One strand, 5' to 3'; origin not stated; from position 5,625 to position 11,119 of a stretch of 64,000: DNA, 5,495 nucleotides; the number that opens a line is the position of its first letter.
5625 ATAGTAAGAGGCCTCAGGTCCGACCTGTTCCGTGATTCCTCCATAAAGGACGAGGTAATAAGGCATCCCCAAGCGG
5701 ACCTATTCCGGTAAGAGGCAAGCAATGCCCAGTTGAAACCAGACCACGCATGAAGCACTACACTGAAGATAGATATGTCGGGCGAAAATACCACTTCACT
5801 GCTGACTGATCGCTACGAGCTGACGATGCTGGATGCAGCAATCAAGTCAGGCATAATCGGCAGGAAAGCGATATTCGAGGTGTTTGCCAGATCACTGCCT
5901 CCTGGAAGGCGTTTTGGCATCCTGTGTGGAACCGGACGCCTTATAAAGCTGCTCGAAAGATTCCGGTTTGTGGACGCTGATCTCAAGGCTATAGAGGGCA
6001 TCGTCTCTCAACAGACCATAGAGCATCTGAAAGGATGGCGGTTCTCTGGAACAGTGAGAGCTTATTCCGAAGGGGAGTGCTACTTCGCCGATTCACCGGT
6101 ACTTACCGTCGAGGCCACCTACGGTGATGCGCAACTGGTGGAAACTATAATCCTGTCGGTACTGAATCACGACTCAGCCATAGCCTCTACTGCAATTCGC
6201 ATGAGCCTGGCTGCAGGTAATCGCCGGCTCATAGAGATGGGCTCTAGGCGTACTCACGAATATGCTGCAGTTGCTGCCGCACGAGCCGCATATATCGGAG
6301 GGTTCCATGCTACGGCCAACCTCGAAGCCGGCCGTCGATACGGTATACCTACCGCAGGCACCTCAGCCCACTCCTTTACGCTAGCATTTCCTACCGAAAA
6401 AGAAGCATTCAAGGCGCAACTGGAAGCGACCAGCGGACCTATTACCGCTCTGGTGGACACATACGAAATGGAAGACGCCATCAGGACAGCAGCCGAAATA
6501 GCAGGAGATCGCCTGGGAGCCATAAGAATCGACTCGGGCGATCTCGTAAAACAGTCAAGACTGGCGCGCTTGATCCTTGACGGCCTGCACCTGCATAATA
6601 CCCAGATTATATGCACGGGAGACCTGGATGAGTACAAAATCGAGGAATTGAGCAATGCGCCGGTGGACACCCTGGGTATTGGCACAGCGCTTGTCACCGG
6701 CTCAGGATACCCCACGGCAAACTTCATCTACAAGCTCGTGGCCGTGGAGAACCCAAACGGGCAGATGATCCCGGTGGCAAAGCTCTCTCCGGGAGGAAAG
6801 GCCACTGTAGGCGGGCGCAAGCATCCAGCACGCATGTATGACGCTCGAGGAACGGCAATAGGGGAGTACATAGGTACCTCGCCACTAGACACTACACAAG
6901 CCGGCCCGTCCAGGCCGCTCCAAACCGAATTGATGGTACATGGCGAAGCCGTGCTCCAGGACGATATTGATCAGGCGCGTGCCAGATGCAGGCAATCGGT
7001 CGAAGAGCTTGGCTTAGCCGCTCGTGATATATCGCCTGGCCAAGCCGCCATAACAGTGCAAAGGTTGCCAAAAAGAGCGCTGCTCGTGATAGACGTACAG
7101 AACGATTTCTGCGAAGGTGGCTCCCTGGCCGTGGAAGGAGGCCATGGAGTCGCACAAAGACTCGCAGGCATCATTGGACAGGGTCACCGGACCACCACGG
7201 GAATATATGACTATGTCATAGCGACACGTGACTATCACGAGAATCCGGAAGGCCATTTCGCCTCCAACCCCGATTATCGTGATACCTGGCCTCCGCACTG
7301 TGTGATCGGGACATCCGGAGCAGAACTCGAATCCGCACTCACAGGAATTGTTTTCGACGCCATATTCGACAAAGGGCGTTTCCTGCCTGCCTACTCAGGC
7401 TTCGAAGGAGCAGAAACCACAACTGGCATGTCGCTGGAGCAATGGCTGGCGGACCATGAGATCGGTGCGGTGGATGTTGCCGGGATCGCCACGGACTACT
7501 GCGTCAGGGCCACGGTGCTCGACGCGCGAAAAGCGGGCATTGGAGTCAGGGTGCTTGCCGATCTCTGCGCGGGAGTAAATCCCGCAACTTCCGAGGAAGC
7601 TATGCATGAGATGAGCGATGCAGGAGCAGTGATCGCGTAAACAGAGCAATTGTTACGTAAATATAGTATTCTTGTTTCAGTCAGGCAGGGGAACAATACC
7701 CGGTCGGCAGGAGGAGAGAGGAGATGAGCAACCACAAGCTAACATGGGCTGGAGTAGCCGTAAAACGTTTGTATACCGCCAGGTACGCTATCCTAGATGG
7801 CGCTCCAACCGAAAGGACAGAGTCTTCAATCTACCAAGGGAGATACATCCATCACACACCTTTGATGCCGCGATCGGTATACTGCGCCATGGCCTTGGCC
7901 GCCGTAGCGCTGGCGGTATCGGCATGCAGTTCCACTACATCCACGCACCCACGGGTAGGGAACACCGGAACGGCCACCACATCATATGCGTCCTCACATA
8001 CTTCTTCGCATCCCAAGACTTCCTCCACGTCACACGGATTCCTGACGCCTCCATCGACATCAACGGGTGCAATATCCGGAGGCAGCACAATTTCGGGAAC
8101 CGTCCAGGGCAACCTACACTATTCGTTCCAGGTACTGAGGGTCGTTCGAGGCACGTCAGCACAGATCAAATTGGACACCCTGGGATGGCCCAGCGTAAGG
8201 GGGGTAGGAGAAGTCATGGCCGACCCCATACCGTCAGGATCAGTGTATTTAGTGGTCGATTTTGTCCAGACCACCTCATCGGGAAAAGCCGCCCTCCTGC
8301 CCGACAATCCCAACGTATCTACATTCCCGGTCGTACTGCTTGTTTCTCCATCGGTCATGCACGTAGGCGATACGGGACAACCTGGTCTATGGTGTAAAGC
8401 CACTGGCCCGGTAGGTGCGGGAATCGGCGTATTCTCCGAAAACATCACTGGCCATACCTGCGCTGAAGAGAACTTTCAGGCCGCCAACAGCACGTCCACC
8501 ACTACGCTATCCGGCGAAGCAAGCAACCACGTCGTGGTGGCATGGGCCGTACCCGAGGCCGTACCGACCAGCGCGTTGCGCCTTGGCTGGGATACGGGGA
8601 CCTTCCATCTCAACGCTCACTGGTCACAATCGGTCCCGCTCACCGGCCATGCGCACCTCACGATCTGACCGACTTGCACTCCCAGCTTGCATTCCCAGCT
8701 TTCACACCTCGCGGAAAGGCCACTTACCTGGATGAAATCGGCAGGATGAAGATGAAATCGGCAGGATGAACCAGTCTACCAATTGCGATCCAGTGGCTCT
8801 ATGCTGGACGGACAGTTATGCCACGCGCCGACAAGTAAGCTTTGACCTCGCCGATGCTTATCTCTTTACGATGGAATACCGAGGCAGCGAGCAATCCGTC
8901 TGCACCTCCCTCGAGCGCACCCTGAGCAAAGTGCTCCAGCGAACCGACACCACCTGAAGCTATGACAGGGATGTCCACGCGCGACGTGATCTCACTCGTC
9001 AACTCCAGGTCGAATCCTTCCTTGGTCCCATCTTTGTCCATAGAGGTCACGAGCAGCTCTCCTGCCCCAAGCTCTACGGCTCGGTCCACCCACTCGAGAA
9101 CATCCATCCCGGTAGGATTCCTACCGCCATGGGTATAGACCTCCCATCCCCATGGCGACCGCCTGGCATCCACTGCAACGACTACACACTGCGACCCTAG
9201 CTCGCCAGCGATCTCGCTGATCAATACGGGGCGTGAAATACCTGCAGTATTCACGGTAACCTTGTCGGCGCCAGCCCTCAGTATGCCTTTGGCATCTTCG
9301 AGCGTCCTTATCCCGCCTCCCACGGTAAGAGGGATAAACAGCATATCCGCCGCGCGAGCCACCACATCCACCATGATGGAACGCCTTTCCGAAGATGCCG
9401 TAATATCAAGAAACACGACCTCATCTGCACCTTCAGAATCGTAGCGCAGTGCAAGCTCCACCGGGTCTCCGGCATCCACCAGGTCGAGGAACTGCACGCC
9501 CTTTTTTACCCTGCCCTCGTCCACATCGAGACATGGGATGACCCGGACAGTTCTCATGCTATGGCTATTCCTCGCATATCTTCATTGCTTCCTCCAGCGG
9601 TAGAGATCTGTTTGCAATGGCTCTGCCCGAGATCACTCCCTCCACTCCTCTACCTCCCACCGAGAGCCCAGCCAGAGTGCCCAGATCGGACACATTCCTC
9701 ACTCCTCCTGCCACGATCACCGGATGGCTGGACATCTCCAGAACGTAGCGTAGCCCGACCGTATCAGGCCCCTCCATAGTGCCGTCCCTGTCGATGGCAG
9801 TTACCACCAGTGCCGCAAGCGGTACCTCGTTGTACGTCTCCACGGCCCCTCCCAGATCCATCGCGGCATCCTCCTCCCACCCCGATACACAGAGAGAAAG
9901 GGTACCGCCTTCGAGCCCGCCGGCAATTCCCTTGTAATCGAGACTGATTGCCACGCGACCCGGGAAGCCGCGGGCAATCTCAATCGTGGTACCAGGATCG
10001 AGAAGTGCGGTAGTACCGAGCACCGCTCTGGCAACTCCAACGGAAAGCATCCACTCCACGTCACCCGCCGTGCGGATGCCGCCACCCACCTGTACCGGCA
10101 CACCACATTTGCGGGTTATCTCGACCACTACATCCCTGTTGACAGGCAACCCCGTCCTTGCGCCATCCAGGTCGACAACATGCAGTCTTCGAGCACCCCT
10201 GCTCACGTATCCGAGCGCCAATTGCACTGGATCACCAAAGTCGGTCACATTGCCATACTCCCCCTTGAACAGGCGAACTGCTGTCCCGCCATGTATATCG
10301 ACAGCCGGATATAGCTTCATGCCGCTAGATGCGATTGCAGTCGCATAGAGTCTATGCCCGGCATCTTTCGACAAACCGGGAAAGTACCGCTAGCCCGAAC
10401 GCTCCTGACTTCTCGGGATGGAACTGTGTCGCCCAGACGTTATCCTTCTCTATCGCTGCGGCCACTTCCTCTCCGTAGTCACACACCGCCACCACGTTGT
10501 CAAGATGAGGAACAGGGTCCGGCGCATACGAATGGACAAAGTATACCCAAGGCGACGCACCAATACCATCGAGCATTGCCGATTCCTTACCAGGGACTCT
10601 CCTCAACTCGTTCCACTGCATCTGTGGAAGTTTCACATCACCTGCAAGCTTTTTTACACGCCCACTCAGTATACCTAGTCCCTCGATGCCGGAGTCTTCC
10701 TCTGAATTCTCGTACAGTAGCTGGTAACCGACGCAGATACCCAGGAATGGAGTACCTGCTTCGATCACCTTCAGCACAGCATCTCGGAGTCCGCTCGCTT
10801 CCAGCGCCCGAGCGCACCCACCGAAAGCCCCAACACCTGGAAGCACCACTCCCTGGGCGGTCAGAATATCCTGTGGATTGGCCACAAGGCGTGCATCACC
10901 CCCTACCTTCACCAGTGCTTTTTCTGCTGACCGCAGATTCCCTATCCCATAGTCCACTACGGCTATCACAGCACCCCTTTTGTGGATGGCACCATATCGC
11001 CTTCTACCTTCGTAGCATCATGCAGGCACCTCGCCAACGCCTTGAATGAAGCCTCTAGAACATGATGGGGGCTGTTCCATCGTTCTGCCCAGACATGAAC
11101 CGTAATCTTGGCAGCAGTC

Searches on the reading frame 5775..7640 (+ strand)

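Call 27: search_protein_families(library=pfam, proteins=[window:5775-7640:+], max_evalue=0.001)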
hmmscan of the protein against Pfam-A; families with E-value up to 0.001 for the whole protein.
window:5775-7640:+ (621 aa): 5 families
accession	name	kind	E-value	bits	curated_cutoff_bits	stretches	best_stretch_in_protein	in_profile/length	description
PF00857.26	Isochorismatase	-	2.3e-25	90.1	27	1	435-620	2-170/175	Isochorismatase domain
PF17767.7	NAPRTase_N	-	8e-22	78.3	32.6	1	9-131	1-125/125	Nicotinate phosphoribosyltransferase (NAPRTase) N-terminal domain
PF04095.22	NAPRTase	-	5.8e-05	23.4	20.8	1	152-324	3-196/239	Nicotinate phosphoribosyltransferase (NAPRTase) family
PF01729.25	QRPTase_C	-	0.00018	21.8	23.1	1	136-305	1-157/169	Quinolinate phosphoribosyl transferase, C-terminal domain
PF02749.22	QRPTase_N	-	0.00039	21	27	0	93-132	42-80/82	Quinolinate phosphoribosyl transferase, N-terminal domain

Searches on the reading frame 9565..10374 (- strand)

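Call 28: search_protein_families(library=pfam, proteins=[window:9565-10374:-], max_evalue=0.001)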
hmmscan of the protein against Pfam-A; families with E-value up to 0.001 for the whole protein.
window:9565-10374:- (269 aa): 2 families
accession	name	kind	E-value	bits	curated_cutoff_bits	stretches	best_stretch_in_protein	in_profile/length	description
PF00977.27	His_biosynth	-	1.4e-58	198.4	23.6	1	21-256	2-225/228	Histidine biosynthesis protein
PF05690.20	ThiG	-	0.00057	19.7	23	0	78-138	162-221/247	Thiazole biosynthesis protein ThiG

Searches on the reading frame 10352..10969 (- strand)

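Call 28: search_protein_families(library=pfam, proteins=[window:10352-10969:-], max_evalue=0.001)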
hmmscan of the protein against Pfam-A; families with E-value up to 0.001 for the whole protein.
window:10352-10969:- (205 aa): 4 families
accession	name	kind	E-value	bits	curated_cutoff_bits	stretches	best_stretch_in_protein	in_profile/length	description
PF00117.34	GATase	-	6.2e-20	72.1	22.8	1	4-199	2-186/190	Glutamine amidotransferase class-I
PF07685.20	GATase_3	-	5.6e-09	36.3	27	1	28-104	29-114/196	CobB/CobQ-like glutamine amidotransferase domain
PF01174.25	SNO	-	3.2e-06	27.6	27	0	10-107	6-102/188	SNO glutamine amidotransferase family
PF07722.19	Peptidase_C26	-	6e-05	23.3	20.5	1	67-186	100-219/219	Peptidase C26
